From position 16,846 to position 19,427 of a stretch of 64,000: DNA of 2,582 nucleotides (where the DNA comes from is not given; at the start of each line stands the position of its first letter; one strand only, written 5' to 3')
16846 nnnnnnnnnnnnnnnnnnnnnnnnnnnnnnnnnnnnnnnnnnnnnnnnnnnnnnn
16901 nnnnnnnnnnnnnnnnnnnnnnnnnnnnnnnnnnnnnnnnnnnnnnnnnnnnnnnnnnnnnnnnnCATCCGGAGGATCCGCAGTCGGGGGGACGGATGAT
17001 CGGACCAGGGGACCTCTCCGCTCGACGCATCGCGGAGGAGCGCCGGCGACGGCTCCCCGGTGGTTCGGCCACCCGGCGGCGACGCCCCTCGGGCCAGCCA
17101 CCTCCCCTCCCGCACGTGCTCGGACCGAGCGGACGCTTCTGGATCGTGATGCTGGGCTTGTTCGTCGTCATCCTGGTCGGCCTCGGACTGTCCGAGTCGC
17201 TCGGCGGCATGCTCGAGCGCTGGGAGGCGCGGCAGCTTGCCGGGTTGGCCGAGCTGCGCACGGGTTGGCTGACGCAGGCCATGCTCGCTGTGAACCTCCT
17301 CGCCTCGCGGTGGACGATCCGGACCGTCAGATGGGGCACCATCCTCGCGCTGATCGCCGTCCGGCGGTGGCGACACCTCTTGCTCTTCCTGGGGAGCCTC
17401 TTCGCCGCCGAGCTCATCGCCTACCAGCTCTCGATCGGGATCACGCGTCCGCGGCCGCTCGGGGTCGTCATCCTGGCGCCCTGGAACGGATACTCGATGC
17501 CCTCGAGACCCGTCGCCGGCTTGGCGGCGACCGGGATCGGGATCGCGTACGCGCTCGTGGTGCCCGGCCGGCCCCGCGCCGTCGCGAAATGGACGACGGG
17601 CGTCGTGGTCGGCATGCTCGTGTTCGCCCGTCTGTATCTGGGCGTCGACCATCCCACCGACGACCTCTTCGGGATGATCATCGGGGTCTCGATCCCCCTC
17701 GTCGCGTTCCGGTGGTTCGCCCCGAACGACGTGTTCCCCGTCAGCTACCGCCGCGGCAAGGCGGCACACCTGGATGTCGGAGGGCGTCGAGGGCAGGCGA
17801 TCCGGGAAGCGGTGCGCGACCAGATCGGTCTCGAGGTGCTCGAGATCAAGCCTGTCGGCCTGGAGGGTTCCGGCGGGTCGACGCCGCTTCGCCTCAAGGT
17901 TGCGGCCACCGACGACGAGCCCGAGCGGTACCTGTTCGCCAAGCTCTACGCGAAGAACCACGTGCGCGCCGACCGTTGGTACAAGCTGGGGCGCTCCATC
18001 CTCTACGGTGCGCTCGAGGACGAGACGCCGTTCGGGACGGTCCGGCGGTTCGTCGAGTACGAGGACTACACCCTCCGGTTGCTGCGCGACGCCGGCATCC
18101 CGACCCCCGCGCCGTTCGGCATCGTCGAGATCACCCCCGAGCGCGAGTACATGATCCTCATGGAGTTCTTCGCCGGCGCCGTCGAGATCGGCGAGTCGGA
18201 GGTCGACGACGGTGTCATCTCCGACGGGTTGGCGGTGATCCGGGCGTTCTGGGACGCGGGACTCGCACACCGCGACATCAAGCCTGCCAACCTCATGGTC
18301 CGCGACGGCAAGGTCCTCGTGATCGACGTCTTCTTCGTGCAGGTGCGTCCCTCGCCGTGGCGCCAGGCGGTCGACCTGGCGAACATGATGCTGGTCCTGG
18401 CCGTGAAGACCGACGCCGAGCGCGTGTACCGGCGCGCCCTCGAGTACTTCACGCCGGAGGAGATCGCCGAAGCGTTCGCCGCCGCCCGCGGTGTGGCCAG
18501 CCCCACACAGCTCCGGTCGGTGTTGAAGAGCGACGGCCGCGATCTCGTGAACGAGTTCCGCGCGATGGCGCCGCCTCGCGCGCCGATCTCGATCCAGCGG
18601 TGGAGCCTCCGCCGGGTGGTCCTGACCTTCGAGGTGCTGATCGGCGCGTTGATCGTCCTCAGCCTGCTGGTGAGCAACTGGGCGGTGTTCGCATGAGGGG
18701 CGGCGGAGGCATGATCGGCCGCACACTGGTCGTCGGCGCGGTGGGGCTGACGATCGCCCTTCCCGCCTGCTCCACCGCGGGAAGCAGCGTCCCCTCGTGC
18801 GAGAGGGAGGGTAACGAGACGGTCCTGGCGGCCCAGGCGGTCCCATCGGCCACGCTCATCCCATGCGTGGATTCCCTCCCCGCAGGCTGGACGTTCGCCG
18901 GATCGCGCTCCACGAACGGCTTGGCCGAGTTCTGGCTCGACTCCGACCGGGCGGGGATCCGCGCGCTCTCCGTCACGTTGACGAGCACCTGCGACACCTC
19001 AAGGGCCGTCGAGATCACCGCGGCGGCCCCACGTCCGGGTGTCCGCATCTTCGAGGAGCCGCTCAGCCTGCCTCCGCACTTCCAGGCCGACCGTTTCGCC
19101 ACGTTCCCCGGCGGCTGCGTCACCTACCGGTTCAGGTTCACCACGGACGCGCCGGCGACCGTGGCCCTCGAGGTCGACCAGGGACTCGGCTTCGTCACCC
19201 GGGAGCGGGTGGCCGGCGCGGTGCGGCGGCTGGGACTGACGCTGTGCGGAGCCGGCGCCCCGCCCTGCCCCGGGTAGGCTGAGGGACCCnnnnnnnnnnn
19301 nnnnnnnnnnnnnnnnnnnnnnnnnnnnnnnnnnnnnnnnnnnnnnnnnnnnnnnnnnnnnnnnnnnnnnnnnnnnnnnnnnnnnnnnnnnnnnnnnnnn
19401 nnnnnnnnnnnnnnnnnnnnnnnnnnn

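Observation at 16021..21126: Envelope-lipid module: orphan OpuAC-type binding protein, PAP2/kinase-like fusion, Cys-rich lipoprotein, intact PAP2, and a convergent LPG-synthase-TM-like flippase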

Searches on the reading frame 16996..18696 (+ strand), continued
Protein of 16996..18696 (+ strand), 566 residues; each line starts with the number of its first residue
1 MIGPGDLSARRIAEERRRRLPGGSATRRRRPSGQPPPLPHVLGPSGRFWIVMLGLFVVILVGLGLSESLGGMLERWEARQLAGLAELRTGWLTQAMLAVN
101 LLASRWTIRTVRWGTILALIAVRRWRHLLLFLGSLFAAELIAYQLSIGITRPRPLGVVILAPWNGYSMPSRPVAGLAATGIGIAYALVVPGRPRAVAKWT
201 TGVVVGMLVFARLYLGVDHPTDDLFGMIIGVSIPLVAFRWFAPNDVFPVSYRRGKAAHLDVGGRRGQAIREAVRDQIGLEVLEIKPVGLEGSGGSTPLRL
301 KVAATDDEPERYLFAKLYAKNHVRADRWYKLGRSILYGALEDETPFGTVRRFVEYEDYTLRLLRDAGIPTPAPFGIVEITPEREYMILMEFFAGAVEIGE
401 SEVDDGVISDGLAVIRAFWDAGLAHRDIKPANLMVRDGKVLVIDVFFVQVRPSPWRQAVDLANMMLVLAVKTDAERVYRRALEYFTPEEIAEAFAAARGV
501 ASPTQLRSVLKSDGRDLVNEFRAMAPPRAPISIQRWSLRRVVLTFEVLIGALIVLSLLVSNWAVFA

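Call 53: find_homologous_proteins(query=L071:9845-12103:+, max_evalue=1e-10)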
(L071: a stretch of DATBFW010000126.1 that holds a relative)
Query L071:9845-12103:+ (753 aa): 7999 proteins with E <= 1e-10 among 8000 candidates; the best 120 are listed.
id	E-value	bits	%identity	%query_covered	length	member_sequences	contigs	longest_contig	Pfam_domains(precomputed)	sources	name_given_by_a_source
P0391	0.0e+0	1601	95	99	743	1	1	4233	PF01569.28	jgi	jgi:tRNA A-37 threonylcarbamoyl transferase component Bud32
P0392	0.0e+0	1501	100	89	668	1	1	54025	PF01569.28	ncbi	ncbi:MAG TPA: phosphatase PAP2 family protein [Mycobacteriales bacterium]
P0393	0.0e+0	1462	90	96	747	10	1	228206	PF01569.28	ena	-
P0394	0.0e+0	1441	88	98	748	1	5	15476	PF01569.28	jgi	jgi:tRNA A-37 threonylcarbamoyl transferase component Bud32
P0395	0.0e+0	1440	88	97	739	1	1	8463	PF01569.28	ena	-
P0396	0.0e+0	1440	89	96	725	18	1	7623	PF01569.28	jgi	jgi:tRNA A-37 threonylcarbamoyl transferase component Bud32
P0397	0.0e+0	1435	89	95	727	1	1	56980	PF01569.28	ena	-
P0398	0.0e+0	1432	85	99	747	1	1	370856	PF01569.28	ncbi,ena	-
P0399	0.0e+0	1430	88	95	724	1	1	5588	-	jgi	jgi:tRNA A-37 threonylcarbamoyl transferase component Bud32/membrane-associated phospholipid phospha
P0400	0.0e+0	1428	88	95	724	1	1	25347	PF01569.28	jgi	jgi:tRNA A-37 threonylcarbamoyl transferase component Bud32/membrane-associated phospholipid phospha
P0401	0.0e+0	1423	88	95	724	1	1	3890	PF01569.28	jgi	-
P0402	0.0e+0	1416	85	98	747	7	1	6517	PF01569.28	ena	-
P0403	0.0e+0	1405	87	95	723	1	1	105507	PF01569.28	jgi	jgi:tRNA A-37 threonylcarbamoyl transferase component Bud32/membrane-associated phospholipid phospha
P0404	0.0e+0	1404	88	95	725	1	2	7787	-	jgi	jgi:tRNA A-37 threonylcarbamoyl transferase component Bud32/membrane-associated phospholipid phospha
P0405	0.0e+0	1395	85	99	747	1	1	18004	PF01569.28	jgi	jgi:tRNA A-37 threonylcarbamoyl transferase component Bud32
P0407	0.0e+0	1388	87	94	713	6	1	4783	PF01569.28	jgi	jgi:tRNA A-37 threonylcarbamoyl transferase component Bud32/membrane-associated phospholipid phospha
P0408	0.0e+0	1387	86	95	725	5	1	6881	PF01569.28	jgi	-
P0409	0.0e+0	1367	86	94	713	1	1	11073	PF01569.28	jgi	-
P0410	0.0e+0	1352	85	94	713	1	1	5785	PF01569.28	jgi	jgi:tRNA A-37 threonylcarbamoyl transferase component Bud32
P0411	0.0e+0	1348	89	88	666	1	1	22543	PF01569.28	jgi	jgi:hypothetical protein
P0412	0.0e+0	1346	84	95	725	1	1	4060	PF01569.28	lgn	-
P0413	0.0e+0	1344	89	89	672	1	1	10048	PF01569.28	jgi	jgi:tRNA A-37 threonylcarbamoyl transferase component Bud32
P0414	0.0e+0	1339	84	94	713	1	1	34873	PF01569.28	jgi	jgi:tRNA A-37 threonylcarbamoyl transferase component Bud32/membrane-associated phospholipid phospha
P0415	0.0e+0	1339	89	89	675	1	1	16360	PF01569.28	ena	-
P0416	0.0e+0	1330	88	89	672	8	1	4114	PF01569.28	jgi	-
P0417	0.0e+0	1315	88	89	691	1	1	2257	PF01569.28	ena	-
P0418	0.0e+0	1311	83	95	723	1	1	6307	PF01569.28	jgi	jgi:hypothetical protein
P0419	0.0e+0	1310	86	91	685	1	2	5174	PF01569.28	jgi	jgi:tRNA A-37 threonylcarbamoyl transferase component Bud32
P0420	0.0e+0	1293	86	88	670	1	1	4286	PF01569.28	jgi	-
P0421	0.0e+0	1292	86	88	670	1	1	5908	PF01569.28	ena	-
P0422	0.0e+0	1277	81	94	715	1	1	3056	PF01569.28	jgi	jgi:tRNA A-37 threonylcarbamoyl transferase component Bud32/membrane-associated phospholipid phospha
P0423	0.0e+0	1274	79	96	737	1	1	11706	PF01569.28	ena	-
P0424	0.0e+0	1266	78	95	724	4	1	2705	PF01569.28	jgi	jgi:tRNA A-37 threonylcarbamoyl transferase component Bud32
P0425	0.0e+0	1259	79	95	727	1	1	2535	PF01569.28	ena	-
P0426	0.0e+0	1241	78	96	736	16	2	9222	PF01569.28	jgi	-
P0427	0.0e+0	1241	78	97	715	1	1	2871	PF01569.28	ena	-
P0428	0.0e+0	1234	79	95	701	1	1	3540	PF01569.28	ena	-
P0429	0.0e+0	1232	77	97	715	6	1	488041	PF01569.28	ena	-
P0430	0.0e+0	1230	76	98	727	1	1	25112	PF01569.28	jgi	jgi:tRNA A-37 threonylcarbamoyl transferase component Bud32/membrane-associated phospholipid phospha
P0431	0.0e+0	1208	76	95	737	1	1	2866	PF01569.28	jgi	jgi:tRNA A-37 threonylcarbamoyl transferase component Bud32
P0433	0.0e+0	1191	76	95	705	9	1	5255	PF01569.28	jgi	jgi:tRNA A-37 threonylcarbamoyl transferase component Bud32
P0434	0.0e+0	1187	76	95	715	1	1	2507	PF01569.28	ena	-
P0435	0.0e+0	1185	75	97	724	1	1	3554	PF01569.28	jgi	-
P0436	0.0e+0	1175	75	95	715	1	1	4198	PF01569.28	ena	-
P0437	0.0e+0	1175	75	95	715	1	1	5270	PF01569.28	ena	-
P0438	0.0e+0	1175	75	95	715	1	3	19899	PF01569.28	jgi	-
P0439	0.0e+0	1174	75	95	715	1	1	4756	PF01569.28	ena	-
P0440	0.0e+0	1172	76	94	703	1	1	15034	PF01569.28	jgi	jgi:tRNA A-37 threonylcarbamoyl transferase component Bud32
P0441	0.0e+0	1171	75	95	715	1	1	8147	PF01569.28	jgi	-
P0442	0.0e+0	1169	74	95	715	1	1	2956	PF01569.28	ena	-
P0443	0.0e+0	1165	80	87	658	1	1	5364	PF01569.28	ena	-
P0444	0.0e+0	1158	73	95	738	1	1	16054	PF01569.28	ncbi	ncbi:MAG: phosphatase PAP2 family protein [Mycobacteriales bacterium]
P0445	0.0e+0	1147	74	96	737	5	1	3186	PF01569.28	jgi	jgi:PAP2 superfamily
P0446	0.0e+0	1139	73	96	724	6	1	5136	PF01569.28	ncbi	-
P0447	0.0e+0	1137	77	90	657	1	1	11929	PF01569.28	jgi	jgi:tRNA A-37 threonylcarbamoyl transferase component Bud32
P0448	0.0e+0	1135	86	79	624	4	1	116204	PF01569.28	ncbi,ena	-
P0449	0.0e+0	1118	70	97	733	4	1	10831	PF01569.28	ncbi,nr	ncbi:MAG TPA: phosphatase PAP2 family protein [Actinomycetes bacterium]|nr:phosphatase PAP2 family p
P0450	0.0e+0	1117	72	94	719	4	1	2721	PF01569.28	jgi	-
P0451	0.0e+0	1114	71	95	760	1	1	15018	PF01569.28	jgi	jgi:membrane-associated phospholipid phosphatase/tRNA A-37 threonylcarbamoyl transferase component B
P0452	0.0e+0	1112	71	95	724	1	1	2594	PF01569.28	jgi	jgi:membrane-associated phospholipid phosphatase/tRNA A-37 threonylcarbamoyl transferase component B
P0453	0.0e+0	1111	69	98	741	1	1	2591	PF01569.28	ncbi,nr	ncbi:MAG TPA: phosphatase PAP2 family protein [Actinoplanes sp.]|nr:phosphatase PAP2 family protein 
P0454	0.0e+0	1110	71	93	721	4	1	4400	PF01569.28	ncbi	ncbi:MAG: phosphatase PAP2 family protein [Actinomycetes bacterium]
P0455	0.0e+0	1107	70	95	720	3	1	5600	PF01569.28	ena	-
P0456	0.0e+0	1106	71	93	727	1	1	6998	PF01569.28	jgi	-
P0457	0.0e+0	1106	70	95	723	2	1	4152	PF01569.28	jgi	jgi:membrane-associated phospholipid phosphatase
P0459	0.0e+0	1101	71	95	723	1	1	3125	PF01569.28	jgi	jgi:tRNA A-37 threonylcarbamoyl transferase component Bud32/membrane-associated phospholipid phospha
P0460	0.0e+0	1099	70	95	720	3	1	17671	PF01569.28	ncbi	ncbi:MAG TPA: phosphatase PAP2 family protein [Mycobacteriales bacterium]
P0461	0.0e+0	1097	69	96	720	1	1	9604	PF01569.28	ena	-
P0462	0.0e+0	1094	70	95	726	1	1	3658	PF01569.28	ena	-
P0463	0.0e+0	1093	74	90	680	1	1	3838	PF01569.28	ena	-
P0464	0.0e+0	1092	71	94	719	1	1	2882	PF01569.28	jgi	jgi:tRNA A-37 threonylcarbamoyl transferase component Bud32/membrane-associated phospholipid phospha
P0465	0.0e+0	1092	82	78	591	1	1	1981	PF01569.28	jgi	jgi:tRNA A-37 threonylcarbamoyl transferase component Bud32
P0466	0.0e+0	1091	70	95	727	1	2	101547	PF01569.28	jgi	jgi:tRNA A-37 threonylcarbamoyl transferase component Bud32/membrane-associated phospholipid phospha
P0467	0.0e+0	1090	71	94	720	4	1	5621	PF01569.28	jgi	jgi:tRNA A-37 threonylcarbamoyl transferase component Bud32/membrane-associated phospholipid phospha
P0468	0.0e+0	1087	71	94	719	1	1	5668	PF01569.28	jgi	jgi:tRNA A-37 threonylcarbamoyl transferase component Bud32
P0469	0.0e+0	1084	70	92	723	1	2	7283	PF01569.28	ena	-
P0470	0.0e+0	1080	70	92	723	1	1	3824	PF01569.28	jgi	jgi:tRNA A-37 threonylcarbamoyl transferase component Bud32/membrane-associated phospholipid phospha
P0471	0.0e+0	1079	71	94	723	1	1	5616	PF01569.28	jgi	jgi:tRNA A-37 threonylcarbamoyl transferase component Bud32/membrane-associated phospholipid phospha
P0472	0.0e+0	1078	70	97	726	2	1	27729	PF01569.28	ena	-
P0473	0.0e+0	1075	69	95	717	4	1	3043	PF01569.28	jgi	jgi:tRNA A-37 threonylcarbamoyl transferase component Bud32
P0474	0.0e+0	1073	74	87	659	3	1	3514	PF01569.28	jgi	-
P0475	0.0e+0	1073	68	95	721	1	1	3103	PF01569.28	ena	-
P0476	0.0e+0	1070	68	95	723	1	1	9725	PF01569.28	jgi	jgi:tRNA A-37 threonylcarbamoyl transferase component Bud32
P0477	0.0e+0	1069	73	87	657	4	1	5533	PF01569.28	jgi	-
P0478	0.0e+0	1069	73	88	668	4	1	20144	PF01569.28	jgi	jgi:membrane-associated phospholipid phosphatase/tRNA A-37 threonylcarbamoyl transferase component B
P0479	0.0e+0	1065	69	95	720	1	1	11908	PF01569.28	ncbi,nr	ncbi:MAG TPA: phosphatase PAP2 family protein [Mycobacteriales bacterium]|nr:phosphatase PAP2 family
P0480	0.0e+0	1063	68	95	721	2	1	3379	PF01569.28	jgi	jgi:tRNA A-37 threonylcarbamoyl transferase component Bud32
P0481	0.0e+0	1063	73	88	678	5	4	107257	PF01569.28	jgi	-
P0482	0.0e+0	1063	76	84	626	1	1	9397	PF01569.28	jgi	-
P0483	0.0e+0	1061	68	96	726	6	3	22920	PF01569.28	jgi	jgi:tRNA A-37 threonylcarbamoyl transferase component Bud32/membrane-associated phospholipid phospha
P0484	0.0e+0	1060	68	95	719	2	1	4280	PF01569.28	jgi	jgi:tRNA A-37 threonylcarbamoyl transferase component Bud32/membrane-associated phospholipid phospha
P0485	0.0e+0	1058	69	96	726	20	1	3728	PF01569.28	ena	-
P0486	0.0e+0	1055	83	75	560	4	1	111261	PF01569.28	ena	-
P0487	0.0e+0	1055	68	96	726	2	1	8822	PF01569.28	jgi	jgi:tRNA A-37 threonylcarbamoyl transferase component Bud32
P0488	0.0e+0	1052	68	95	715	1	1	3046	PF01569.28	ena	-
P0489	0.0e+0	1046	67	95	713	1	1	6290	PF01569.28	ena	-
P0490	0.0e+0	1043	67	96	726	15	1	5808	PF01569.28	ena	-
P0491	0.0e+0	1038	67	95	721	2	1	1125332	PF01569.28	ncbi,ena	-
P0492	0.0e+0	1032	66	96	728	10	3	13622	PF01569.28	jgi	-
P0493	0.0e+0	1026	66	97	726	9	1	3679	PF01569.28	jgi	jgi:serine/threonine protein kinase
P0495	0.0e+0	1021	70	87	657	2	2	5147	PF01569.28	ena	-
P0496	0.0e+0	1011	73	84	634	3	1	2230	PF01569.28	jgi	jgi:tRNA A-37 threonylcarbamoyl transferase component Bud32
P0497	4.1e-296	1002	82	72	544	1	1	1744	PF01569.28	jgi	jgi:tRNA A-37 threonylcarbamoyl transferase component Bud32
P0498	5.0e-279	946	60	95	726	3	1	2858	PF01569.28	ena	-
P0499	2.1e-278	944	61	94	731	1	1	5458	PF01163.29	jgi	jgi:tRNA A-37 threonylcarbamoyl transferase component Bud32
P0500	1.8e-277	941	60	95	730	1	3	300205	PF01569.28,PF01163.29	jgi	jgi:tRNA A-37 threonylcarbamoyl transferase component Bud32/membrane-associated phospholipid phospha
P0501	1.2e-276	938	61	92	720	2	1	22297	PF01569.28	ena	-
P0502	2.2e-276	937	61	93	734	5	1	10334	PF01163.29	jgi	jgi:RIO1 family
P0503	2.5e-275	934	60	97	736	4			PF01163.29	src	-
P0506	3.6e-274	930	60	93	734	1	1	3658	PF01163.29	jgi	jgi:RIO1 family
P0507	1.9e-273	927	60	92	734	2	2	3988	PF01163.29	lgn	-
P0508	7.7e-273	925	59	97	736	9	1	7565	PF01163.29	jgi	jgi:tRNA A-37 threonylcarbamoyl transferase component Bud32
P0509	1.9e-272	924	60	95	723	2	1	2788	PF01569.28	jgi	jgi:membrane-associated phospholipid phosphatase/tRNA A-37 threonylcarbamoyl transferase component B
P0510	1.1e-271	922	69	81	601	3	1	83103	PF01569.28,PF01163.29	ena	-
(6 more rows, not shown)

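Call 57: search_protein_families(library=pfam, alignment_id=A1, max_evalue=0.01)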
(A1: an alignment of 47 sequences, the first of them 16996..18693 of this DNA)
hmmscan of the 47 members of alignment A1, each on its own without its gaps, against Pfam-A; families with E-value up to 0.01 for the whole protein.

A. member 1, window:16996-18693:+ (566 aa): 4 families
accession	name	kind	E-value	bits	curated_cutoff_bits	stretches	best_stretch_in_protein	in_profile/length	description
PF01569.27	PAP2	-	2.7e-05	24.4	27.2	1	128-242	2-126/130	PAP2 superfamily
PF01636.29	APH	-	0.00014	22.1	23.2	0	413-444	156-193/239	Phosphotransferase enzyme family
PF01163.29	RIO1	-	0.001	19.1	22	1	348-445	50-148/187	RIO domain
PF00069.31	Pkinase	-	0.0065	16.3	31.7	0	411-444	107-141/263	Protein kinase domain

B. families by the number of members that match (of 47 scanned): 6 families
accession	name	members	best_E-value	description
PF01163.29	RIO1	46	5.3e-07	RIO domain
PF01569.27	PAP2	42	2.9e-08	PAP2 superfamily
PF01636.29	APH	42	8.9e-06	Phosphotransferase enzyme family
PF00069.31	Pkinase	38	4.8e-07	Protein kinase domain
PF06293.20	Kdo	25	0.00017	Lipopolysaccharide kinase (Kdo/WaaP) family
PF06176.17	WaaY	1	0.0067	Lipopolysaccharide core biosynthesis protein (WaaY)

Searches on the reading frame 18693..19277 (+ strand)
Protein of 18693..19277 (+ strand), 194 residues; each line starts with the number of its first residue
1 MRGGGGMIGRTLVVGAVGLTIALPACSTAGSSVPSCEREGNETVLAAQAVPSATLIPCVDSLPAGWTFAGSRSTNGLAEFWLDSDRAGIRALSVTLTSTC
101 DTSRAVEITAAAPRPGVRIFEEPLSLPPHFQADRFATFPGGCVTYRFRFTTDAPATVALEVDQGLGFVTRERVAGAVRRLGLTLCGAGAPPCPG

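Call 4: search_protein_families(library=pfam, proteins=[window:18693-19277:+], max_evalue=1)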
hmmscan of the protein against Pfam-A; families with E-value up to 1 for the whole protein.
window:18693-19277:+ (194 aa): 2 families
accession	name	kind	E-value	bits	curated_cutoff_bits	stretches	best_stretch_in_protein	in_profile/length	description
PF20350.3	DUF6645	-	0.056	14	27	1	36-88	9-59/119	Family of unknown function (DUF6645)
PF07750.17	GcrA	-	0.2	12.5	26.9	1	160-183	23-46/155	GcrA cell cycle regulator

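Call 5: search_protein_families(library=ncbifam, proteins=[window:18693-19277:+], max_evalue=1)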
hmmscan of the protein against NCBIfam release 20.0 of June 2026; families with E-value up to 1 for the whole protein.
window:18693-19277:+ (194 aa): 2 families
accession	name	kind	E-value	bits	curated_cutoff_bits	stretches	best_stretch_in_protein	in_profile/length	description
NF050816.1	sig70cofacGcrA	equivalog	0.056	13.7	280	1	160-191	23-52/173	cell cycle sigma 70 cofactor GcrA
NF008222.0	PRK10993.1-1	subfamily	0.15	11.1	537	1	54-89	79-114/317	omptin family outer membrane protease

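Call 22: find_homologous_proteins(query=window:18693-19274:+, max_evalue=0.001)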
Query window:18693-19274:+ (194 aa): 719 proteins with E <= 0.001 among 2079 candidates; the best 120 are listed.
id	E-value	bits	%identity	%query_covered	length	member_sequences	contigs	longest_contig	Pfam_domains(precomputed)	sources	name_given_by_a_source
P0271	1.4e-117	408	100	97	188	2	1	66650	-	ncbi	ncbi:MAG TPA: hypothetical protein VF984_08180 [Actinomycetota bacterium]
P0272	1.7e-83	297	75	92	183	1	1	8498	-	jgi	jgi:hypothetical protein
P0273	6.8e-65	236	63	86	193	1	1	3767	-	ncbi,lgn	-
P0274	1.6e-61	225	58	95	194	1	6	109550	-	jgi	jgi:hypothetical protein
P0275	2.8e-61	225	58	93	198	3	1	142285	-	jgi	jgi:hypothetical protein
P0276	6.3e-61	224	62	85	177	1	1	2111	-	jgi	jgi:hypothetical protein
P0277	1.3e-60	223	63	88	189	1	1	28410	-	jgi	jgi:hypothetical protein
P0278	8.4e-60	220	54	97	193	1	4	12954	-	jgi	jgi:hypothetical protein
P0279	2.5e-59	218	56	95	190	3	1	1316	-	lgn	-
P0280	9.7e-59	216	59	89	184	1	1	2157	-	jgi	jgi:hypothetical protein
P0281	2.1e-58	215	56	92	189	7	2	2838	-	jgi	jgi:hypothetical protein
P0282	2.1e-58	215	59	87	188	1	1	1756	-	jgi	jgi:hypothetical protein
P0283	5.1e-58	214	59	94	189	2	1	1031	-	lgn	-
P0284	5.4e-58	214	58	93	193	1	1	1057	-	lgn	-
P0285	1.0e-57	213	58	90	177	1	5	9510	-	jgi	jgi:hypothetical protein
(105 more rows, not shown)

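Call 30: predict_structure(alignment_id=A2)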
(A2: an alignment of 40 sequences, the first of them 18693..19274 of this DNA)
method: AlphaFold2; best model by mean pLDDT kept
length: 194 residues; sequences in the alignment: 40
mean_pLDDT: 89.3   pTM: 0.81
mean pLDDT of the five models: 89.3, 89.2, 88.8, 88.8, 88.5
residues with pLDDT >= 90: 149; 70-90: 14; 50-70: 27; < 50: 4
segments of 3 or more residues with pLDDT < 50: none
pLDDT, mean of each block of 10 residues (from residue 1): 51 58 57 91 96 98 97 97 98 98 97 93 94 98 98 95 96 96 92 78
secondary structure, 60 per line:
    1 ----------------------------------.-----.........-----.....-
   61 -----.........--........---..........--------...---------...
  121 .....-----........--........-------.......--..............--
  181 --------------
elements in order: H41-49 E55-59 E66-74 E77-84 E88-97 E106-108 E118-125 E131-138 E141-148 H156-162 E165-169 H170-178
